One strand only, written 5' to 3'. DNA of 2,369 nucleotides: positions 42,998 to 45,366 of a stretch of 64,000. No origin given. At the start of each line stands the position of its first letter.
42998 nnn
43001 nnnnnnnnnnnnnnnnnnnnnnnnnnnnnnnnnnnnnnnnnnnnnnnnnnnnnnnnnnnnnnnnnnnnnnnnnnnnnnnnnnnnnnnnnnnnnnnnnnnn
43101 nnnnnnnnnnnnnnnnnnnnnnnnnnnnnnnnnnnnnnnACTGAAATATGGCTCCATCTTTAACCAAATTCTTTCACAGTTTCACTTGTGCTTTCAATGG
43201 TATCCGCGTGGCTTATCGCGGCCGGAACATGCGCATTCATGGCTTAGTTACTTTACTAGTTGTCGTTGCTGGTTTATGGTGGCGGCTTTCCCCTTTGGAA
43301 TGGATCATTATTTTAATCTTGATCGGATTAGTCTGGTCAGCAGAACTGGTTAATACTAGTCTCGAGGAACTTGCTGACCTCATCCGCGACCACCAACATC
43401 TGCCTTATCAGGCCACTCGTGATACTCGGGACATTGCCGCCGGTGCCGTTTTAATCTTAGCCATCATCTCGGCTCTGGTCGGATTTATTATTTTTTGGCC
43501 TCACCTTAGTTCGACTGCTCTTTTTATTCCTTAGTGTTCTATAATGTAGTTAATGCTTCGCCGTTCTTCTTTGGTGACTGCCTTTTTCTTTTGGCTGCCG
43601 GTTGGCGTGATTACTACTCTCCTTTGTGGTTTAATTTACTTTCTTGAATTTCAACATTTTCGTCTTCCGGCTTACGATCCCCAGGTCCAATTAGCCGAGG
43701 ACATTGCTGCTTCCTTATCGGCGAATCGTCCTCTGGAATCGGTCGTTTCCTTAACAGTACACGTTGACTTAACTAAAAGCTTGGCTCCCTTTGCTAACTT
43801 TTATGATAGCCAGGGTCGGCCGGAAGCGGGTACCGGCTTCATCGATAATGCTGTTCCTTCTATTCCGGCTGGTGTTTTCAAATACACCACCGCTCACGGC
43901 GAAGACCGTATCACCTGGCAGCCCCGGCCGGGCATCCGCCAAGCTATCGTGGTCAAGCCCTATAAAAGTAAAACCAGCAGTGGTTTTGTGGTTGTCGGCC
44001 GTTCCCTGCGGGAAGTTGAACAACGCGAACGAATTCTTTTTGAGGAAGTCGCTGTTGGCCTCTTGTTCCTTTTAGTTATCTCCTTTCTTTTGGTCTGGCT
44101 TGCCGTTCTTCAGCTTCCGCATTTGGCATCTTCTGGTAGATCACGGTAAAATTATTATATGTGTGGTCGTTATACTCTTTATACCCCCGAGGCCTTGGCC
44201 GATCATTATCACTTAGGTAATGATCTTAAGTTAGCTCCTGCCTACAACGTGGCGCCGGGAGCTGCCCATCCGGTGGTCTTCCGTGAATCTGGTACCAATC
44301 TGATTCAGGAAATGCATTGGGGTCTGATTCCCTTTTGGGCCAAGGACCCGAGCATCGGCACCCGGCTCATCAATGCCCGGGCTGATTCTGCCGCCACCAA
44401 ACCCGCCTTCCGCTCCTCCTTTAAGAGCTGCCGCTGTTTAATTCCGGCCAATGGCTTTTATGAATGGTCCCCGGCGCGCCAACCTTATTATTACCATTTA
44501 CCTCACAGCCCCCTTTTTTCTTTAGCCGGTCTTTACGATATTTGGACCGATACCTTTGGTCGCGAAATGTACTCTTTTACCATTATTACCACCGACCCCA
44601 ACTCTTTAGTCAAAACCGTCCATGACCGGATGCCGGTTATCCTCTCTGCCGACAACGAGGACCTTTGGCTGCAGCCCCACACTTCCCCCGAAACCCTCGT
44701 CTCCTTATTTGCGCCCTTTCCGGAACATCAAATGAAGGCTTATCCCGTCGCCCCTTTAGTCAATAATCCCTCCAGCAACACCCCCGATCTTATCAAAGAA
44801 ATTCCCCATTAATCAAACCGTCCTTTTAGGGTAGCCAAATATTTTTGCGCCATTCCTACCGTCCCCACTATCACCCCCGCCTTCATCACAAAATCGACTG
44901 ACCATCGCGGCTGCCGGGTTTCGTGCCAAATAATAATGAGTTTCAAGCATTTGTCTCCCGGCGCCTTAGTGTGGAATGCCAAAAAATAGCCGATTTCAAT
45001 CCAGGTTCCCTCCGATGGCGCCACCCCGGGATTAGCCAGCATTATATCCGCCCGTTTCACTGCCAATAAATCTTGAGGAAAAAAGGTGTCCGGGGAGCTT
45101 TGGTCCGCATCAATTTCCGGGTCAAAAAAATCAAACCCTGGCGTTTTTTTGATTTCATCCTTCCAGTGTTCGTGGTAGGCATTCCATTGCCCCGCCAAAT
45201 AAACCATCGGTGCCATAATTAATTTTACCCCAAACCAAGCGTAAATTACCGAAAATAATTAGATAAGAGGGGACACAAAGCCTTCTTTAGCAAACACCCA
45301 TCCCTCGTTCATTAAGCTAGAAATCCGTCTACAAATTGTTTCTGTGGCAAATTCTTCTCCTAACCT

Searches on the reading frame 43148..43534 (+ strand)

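Call 61: search_protein_families(library=pfam, proteins=[window:43148-43534:+], max_evalue=0.001)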
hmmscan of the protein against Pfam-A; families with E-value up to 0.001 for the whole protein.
window:43148-43534:+ (128 aa): 1 family
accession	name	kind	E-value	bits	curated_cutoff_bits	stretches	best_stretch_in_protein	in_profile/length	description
PF01219.24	DAGK_prokar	-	1.2e-27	96.1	22.3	1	14-116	2-102/102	Prokaryotic diacylglycerol kinase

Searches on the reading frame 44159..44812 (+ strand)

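Call 57: search_protein_families(library=pfam, proteins=[window:44159-44812:+], max_evalue=0.001)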
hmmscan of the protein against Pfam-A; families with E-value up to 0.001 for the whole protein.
window:44159-44812:+ (217 aa): 1 family
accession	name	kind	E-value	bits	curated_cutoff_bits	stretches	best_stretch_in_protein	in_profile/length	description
PF02586.19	SRAP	-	6.4e-69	232.2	27.1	1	1-204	1-214/214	SOS response associated peptidase (SRAP)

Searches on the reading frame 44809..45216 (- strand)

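Call 61: search_protein_families(library=pfam, proteins=[window:44809-45216:-], max_evalue=0.001)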
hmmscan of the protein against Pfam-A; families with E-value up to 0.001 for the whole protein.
window:44809-45216:- (135 aa): 1 family
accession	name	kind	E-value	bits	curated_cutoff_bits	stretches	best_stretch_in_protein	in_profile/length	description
PF05014.21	Nuc_deoxyrib_tr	-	1.3e-05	25.7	28.8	1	5-83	1-91/117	Nucleoside 2-deoxyribosyltransferase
